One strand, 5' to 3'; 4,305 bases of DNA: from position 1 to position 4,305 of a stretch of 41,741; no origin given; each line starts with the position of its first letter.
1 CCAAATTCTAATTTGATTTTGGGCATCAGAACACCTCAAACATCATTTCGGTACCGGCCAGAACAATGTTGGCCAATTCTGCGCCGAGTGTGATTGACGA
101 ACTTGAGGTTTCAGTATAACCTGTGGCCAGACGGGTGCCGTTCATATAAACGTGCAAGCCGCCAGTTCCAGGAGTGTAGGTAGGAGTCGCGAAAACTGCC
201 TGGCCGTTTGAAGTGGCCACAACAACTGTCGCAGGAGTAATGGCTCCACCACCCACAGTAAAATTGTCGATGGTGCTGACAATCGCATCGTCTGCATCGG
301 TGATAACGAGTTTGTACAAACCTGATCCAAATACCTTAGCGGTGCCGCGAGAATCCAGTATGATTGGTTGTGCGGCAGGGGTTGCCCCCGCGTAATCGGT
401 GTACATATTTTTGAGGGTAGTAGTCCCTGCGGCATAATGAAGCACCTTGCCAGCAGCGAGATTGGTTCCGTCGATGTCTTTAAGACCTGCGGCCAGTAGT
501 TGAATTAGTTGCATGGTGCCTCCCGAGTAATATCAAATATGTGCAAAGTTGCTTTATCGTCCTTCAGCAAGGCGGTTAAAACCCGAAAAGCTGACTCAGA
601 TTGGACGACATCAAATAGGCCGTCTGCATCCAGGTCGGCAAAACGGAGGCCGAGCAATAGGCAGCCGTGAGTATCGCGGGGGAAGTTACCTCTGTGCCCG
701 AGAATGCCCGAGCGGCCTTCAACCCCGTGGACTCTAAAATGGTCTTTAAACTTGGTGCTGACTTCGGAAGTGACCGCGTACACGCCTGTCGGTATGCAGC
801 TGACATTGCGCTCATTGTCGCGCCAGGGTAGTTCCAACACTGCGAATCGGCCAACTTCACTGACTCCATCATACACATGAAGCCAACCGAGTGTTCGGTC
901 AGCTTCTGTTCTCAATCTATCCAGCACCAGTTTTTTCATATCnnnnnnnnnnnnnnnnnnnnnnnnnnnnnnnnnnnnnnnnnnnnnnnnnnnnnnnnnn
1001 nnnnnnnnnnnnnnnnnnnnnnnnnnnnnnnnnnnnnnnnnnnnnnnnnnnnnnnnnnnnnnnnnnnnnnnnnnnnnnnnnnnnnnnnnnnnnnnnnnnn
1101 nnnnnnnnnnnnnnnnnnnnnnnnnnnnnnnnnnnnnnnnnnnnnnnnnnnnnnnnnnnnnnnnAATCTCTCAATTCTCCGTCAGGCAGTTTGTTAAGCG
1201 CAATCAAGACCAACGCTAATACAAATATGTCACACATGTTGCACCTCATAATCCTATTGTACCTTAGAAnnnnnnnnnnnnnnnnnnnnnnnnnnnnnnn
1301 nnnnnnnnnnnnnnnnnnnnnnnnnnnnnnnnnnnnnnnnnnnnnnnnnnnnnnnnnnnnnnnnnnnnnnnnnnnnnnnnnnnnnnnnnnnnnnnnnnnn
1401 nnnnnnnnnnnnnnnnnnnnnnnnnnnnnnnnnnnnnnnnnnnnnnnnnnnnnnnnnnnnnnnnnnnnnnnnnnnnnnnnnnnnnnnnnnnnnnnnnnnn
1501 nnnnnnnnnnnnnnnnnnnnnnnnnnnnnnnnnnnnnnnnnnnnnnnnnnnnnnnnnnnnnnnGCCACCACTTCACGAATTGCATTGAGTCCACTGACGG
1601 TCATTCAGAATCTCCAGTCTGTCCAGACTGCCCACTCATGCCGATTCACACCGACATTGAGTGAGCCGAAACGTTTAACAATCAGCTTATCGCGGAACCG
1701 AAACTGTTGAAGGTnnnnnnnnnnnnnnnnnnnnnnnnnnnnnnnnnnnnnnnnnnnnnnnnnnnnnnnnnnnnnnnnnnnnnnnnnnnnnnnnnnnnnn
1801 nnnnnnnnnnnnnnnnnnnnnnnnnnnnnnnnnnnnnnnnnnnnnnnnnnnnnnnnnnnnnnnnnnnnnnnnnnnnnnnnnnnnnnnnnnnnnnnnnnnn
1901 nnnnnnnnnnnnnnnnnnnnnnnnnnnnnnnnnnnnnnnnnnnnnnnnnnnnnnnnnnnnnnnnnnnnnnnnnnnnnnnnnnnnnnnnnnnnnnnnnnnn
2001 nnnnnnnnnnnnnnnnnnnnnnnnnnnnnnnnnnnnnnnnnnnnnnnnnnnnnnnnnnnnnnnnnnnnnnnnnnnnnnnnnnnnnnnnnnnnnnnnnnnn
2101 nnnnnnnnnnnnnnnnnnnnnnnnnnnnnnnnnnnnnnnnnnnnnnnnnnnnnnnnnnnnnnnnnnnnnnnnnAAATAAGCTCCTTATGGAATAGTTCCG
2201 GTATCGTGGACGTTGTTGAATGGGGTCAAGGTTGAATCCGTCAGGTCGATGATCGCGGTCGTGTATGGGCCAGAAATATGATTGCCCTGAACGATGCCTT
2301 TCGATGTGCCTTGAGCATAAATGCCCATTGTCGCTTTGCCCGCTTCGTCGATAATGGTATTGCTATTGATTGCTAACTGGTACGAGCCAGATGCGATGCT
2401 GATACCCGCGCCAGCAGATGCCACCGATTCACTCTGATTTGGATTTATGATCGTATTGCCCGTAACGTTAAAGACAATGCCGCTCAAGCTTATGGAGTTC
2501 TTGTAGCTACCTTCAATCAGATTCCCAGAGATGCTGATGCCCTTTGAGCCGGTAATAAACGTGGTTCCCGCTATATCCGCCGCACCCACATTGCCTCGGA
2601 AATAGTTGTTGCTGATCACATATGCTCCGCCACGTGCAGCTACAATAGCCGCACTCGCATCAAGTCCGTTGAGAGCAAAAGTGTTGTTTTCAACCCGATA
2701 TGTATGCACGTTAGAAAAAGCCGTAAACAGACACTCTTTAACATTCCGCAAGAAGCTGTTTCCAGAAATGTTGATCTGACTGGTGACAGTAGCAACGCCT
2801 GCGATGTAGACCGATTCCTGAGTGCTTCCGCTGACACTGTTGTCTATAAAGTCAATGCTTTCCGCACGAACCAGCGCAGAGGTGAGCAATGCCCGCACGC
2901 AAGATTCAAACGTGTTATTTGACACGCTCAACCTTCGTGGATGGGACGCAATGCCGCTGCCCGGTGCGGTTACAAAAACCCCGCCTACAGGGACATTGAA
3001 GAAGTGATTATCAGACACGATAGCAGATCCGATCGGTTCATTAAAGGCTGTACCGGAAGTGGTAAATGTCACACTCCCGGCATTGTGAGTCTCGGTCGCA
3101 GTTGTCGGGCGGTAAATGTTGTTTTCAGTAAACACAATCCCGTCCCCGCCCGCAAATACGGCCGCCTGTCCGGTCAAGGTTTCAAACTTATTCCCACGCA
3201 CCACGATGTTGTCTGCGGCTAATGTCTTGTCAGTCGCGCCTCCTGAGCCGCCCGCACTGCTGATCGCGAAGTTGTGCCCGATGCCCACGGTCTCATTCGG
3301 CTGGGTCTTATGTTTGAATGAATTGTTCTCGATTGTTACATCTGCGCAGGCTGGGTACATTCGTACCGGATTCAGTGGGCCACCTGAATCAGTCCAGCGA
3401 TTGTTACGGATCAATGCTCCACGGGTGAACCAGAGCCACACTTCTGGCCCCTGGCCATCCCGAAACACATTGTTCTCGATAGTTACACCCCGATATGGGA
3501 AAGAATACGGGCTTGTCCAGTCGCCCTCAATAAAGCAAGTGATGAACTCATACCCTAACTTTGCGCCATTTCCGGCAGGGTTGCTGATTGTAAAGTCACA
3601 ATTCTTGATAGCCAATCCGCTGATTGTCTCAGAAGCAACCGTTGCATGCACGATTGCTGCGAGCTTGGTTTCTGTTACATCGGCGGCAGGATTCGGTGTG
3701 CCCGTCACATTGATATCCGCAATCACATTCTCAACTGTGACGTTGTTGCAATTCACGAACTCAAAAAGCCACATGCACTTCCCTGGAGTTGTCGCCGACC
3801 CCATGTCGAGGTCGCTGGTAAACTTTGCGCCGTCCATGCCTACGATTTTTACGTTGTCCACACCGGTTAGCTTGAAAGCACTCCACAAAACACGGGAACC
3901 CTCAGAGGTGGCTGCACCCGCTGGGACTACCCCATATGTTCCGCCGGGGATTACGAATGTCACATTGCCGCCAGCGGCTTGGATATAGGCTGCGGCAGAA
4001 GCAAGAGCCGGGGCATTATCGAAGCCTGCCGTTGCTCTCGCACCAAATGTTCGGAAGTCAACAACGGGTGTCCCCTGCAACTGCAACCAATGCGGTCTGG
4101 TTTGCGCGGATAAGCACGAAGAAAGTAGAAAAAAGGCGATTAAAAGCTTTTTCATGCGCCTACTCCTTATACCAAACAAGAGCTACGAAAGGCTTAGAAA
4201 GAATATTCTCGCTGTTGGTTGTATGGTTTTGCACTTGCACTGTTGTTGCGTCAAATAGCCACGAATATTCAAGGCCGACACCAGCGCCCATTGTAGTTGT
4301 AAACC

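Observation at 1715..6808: Five consecutive late-operon genes all begin with Sec-type signal peptides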

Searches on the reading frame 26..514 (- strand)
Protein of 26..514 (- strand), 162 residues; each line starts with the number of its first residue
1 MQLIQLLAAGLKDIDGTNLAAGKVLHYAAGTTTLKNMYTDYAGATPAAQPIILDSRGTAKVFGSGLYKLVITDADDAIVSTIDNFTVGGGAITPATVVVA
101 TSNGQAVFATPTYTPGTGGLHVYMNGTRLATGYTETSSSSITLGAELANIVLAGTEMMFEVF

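Call 4: search_protein_families(library=pfam, proteins=[window:26-514:-], max_evalue=0.1)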
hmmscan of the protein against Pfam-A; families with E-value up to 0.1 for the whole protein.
window:26-514:- (162 aa): 1 family
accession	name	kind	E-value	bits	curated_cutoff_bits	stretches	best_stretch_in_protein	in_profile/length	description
PF01833.30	TIG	-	0.0093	16.4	20.9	1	110-151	7-45/84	IPT/TIG domain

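Call 5: search_protein_families(library=phrogs, proteins=[window:26-514:-], max_evalue=0.01)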
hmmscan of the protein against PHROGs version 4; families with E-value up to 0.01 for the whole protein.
window:26-514:- (162 aa): 1 family
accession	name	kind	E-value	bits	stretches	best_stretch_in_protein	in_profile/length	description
phrog_26190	-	unknown function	5.4e-10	40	1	13-95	15-101/260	-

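Call 13: search_protein_families(library=ncbifam, proteins=[window:26-514:-], max_evalue=1)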
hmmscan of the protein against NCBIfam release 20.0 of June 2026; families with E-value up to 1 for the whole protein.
window:26-514:- (162 aa): 0 families

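Call 83: search_dna_similar(query=window:26-514:-, collection=phages, mode=protein, max_rows=25, max_evalue=0.001)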
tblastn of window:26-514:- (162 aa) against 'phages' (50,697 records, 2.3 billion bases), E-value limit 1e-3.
Records with a match: 32; places in all: 32; records where one place covers at least 80% of the query: 0.
Best place of each record, by identity: <60% 32.
By first word of the organism name: Vibrio 17; Caudoviricetes 3; Rhodoferax 2; Thalassomonas 2; Shewanella 2; Ralstonia 1; Bacteriophage 1; Xanthomonas 1; Pseudoalteromonas 1; Pseudomonas 1; and 1 more.
By host as written in the record: Vibrio crassostreae 10; - 4; Rhodoferax sp. IMCC26218 2; Vibrio vulnificus 2; Thalassomonas loyana LMG 22536 2; Shewanella inventionis KX27 2; Vibrio tasmaniensis 2; Ralstonia solanacearum 1; and 7 more.
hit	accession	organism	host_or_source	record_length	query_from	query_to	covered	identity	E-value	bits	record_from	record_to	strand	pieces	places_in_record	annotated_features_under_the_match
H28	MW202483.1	Caudoviricetes sp.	Manatee Spring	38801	13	94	51%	44.6%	2e-10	64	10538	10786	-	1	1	tail collar domain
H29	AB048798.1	Ralstonia phage P4282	Ralstonia solanacearum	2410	1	81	50%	40.7%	2e-7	55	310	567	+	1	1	bacteriolytic protein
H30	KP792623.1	Rhodoferax phage P26218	Rhodoferax sp. IMCC26218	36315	6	86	50%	40.5%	6e-12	68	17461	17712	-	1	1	hypothetical protein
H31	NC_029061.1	Rhodoferax phage P26218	Rhodoferax sp. IMCC26218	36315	6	86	50%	40.5%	6e-12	68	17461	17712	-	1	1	hypothetical protein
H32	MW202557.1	Caudoviricetes sp.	Manatee Spring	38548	6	84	49%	39.0%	6e-11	65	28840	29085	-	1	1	colanidase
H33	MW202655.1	Bacteriophage sp.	Manatee Spring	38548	6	84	49%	39.0%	6e-11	65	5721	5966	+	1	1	colanidase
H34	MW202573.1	Caudoviricetes sp.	Manatee Spring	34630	15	88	46%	40.8%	9e-4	44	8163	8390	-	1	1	hypothetical protein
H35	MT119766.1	Xanthomonas phage PBR31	Xanthomonas campestris pv. campestris ...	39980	1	86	53%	33.0%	2e-6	52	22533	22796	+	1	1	tail spike protein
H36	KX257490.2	Pseudoalteromonas virus vB_PspP-H6/1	Pseudoalteromonas sp. H6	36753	13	84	44%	38.4%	9e-6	50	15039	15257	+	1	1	putative tailspike protein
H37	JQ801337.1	Vibrio phage VvAW1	Vibrio vulnificus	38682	15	86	44%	37.5%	1e-7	56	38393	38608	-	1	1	hypothetical protein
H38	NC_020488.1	Vibrio phage VvAW1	Vibrio vulnificus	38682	15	86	44%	37.5%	1e-7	56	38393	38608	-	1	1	tail fiber protein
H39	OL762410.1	Vibrio phage vB_ValP_FGH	Vibrio alginolyticus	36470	13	83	44%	38.0%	1e-5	49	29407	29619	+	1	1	hypothetical protein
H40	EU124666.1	Thalassomonas phage BA3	Thalassomonas loyana LMG 22536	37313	13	86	46%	36.5%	8e-5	47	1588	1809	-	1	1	hypothetical protein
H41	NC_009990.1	Thalassomonas phage BA3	Thalassomonas loyana LMG 22536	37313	13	86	46%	36.5%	8e-5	47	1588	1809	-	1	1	hypothetical protein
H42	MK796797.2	Shewanella phage X14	Shewanella inventionis KX27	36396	13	100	54%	30.6%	4e-4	45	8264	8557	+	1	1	tailspike protein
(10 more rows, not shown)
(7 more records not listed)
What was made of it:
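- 26..514 (-): 162-aa signal-less stub. It is the N-terminal virion-anchor domain of podovirus tailspikes plus an Ig/TIG-like domain of about 70 aa, with no enzymatic part. tblastn finds residues 1-100 at the N-terminus of genes annotated tail spike, colanidase or pectate lyase in 32 phage records: call 83.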

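Call 84: get_annotated_region(hit=H32, flank=3000)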
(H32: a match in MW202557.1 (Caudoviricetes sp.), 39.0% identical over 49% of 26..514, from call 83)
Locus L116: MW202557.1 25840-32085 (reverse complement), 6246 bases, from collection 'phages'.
description: Podoviridae sp. isolate ctfPj964, complete genome.
organism: Caudoviricetes sp. (NCBI taxid 2832643)
taxonomy: Viruses; Duplodnaviria; Heunggongvirae; Uroviricota; Caudoviricetes
host: -; source: Manatee Spring; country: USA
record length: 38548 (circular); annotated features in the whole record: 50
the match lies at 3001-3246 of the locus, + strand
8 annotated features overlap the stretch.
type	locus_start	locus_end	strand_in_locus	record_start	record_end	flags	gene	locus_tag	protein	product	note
CDS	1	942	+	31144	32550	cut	-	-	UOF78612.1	hypothetical protein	-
CDS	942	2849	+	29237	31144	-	-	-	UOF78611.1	hypothetical protein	-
CDS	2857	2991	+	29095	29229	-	-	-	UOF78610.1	hypothetical protein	-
CDS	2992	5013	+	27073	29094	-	-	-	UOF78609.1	colanidase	-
CDS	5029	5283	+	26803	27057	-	-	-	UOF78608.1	hypothetical protein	-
CDS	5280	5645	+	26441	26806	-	-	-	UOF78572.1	hypothetical protein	-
CDS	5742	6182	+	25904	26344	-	-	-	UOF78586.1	lysozyme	-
CDS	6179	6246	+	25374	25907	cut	-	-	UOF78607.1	hypothetical protein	-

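Call 85: get_annotated_region(hit=H35, flank=3000)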
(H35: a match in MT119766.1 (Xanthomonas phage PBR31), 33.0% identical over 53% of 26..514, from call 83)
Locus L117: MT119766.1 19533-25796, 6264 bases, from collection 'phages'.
description: Xanthomonas phage PBR31, complete genome.
organism: Xanthomonas phage PBR31 (NCBI taxid 2718947)
taxonomy: Viruses; Duplodnaviria; Heunggongvirae; Uroviricota; Caudoviricetes
host: Xanthomonas campestris pv. campestris strain Ram 3-1; source: water; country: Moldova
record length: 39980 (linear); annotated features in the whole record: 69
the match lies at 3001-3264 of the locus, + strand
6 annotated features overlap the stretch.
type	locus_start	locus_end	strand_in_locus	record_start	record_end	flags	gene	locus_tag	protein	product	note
CDS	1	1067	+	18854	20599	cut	-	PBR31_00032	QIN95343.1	putative internal protein B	orf032; putative internal protein B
CDS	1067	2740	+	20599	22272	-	-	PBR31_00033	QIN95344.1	putative internal protein C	orf033; putative internal protein C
CDS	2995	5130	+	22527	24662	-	-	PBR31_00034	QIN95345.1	tail spike protein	orf034; tail spike, polysaccharide depolymerase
CDS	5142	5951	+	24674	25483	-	-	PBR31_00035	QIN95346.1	putative structural protein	orf035; putative structural protein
CDS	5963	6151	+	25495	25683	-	-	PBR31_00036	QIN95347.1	holin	orf036; holin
CDS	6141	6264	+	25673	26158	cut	-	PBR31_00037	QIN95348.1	lysozyme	orf037; lysozyme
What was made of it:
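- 26..514 (-): Those proteins are 673 and 711 aa: calls 84, 85.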

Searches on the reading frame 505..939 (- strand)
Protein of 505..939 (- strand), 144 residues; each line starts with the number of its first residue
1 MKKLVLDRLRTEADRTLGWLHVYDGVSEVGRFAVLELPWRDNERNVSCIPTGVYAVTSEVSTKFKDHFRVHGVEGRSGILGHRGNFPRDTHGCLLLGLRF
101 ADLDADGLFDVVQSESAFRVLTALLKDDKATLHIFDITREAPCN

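Call 4: search_protein_families(library=pfam, proteins=[window:505-939:-], max_evalue=0.1)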
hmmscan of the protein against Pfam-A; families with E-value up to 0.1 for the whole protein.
window:505-939:- (144 aa): 1 family
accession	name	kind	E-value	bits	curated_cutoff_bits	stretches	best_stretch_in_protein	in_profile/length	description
PF18925.5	DUF5675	-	1.4e-22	80.1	26.7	1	6-126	2-113/114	Family of unknown function (DUF5675)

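Call 5: search_protein_families(library=phrogs, proteins=[window:505-939:-], max_evalue=0.01)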
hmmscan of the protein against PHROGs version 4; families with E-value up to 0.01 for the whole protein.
window:505-939:- (144 aa): 1 family
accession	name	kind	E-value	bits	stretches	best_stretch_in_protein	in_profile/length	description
phrog_1501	-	unknown function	2.1e-23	83.8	1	1-140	1-157/159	-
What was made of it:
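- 505..939 (-): 144-aa DUF5675 protein at the position that endolysins occupy in relatives. Pfam DUF5675 1.4e-22 and phrog_1501: calls 4, 5.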

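Call 13: search_protein_families(library=ncbifam, proteins=[window:505-939:-], max_evalue=1)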
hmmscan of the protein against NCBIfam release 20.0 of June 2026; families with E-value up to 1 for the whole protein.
window:505-939:- (144 aa): 0 families

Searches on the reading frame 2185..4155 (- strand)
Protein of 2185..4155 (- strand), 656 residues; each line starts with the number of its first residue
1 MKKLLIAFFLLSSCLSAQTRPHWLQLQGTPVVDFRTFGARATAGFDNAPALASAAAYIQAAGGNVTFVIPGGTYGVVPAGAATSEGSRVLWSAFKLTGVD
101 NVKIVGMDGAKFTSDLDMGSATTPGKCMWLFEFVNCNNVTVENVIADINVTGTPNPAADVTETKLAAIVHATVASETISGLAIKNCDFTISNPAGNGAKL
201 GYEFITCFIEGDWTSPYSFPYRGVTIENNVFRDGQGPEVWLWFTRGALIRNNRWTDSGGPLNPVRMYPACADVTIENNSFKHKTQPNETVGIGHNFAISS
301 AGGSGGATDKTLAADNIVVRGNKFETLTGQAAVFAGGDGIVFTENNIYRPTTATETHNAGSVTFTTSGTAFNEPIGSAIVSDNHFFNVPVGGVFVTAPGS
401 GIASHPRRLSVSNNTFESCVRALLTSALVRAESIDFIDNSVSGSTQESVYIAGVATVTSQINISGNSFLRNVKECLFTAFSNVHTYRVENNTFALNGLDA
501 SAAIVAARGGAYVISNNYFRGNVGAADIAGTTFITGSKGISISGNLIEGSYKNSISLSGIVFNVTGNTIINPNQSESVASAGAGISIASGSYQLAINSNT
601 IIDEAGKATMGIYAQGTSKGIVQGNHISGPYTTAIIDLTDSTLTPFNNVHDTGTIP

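Call 4: search_protein_families(library=pfam, proteins=[window:2185-4155:-], max_evalue=0.1)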
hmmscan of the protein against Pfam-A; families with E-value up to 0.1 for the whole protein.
window:2185-4155:- (656 aa): 1 family
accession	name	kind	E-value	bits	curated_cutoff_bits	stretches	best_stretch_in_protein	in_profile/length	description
PF13229.12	Beta_helix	-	5.1e-16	59.1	25.9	3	222-364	32-153/158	Right handed beta helix region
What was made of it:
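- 2185..4155 (-): 656-aa exported right-handed beta-helix protein, a putative polysaccharide lyase or hydrolase. Signal ...CLSA|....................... It has no virion-anchor domain. Pfam Beta_helix 5e-16: call 4.
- On Virion tailspike / depolymerase receptor-binding proteins: Pfam Beta_helix 5.1e-16 for 2185..4155 (call 4).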

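Call 5: search_protein_families(library=phrogs, proteins=[window:2185-4155:-], max_evalue=0.01)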
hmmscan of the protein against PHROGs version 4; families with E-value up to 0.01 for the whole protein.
window:2185-4155:- (656 aa): 0 families

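Call 13: search_protein_families(library=ncbifam, proteins=[window:2185-4155:-], max_evalue=1)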
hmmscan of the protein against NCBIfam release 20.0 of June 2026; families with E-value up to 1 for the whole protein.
window:2185-4155:- (656 aa): 1 family
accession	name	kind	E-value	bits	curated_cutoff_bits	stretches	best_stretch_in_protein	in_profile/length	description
TIGR04247.1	NosD_copper_fam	subfamily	9.8e-05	21.1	300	2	546-631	40-119/377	nitrous oxide reductase family maturation protein NosD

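Call 40: search_dna_similar(query=window:2185-4155:-, collection=phages, mode=protein, max_rows=20, max_evalue=0.001)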
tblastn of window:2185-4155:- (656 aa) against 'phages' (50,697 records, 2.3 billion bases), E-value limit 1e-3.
No match.

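Call 72: search_solved_structures(query=window:2185-4155:-, max_evalue=1)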
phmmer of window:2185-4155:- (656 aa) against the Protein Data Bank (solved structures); distinct sequences matched with E-value up to 1: 0.
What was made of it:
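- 2185..4155 (-): No match in cultured phages or in PDB sequences: calls 40, 72.
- Closest known: Bacterial exported tailspike-like glycanases. Different: No sequence similarity was detected, and the 656-aa protein has no PDB sequence hit (call 72).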
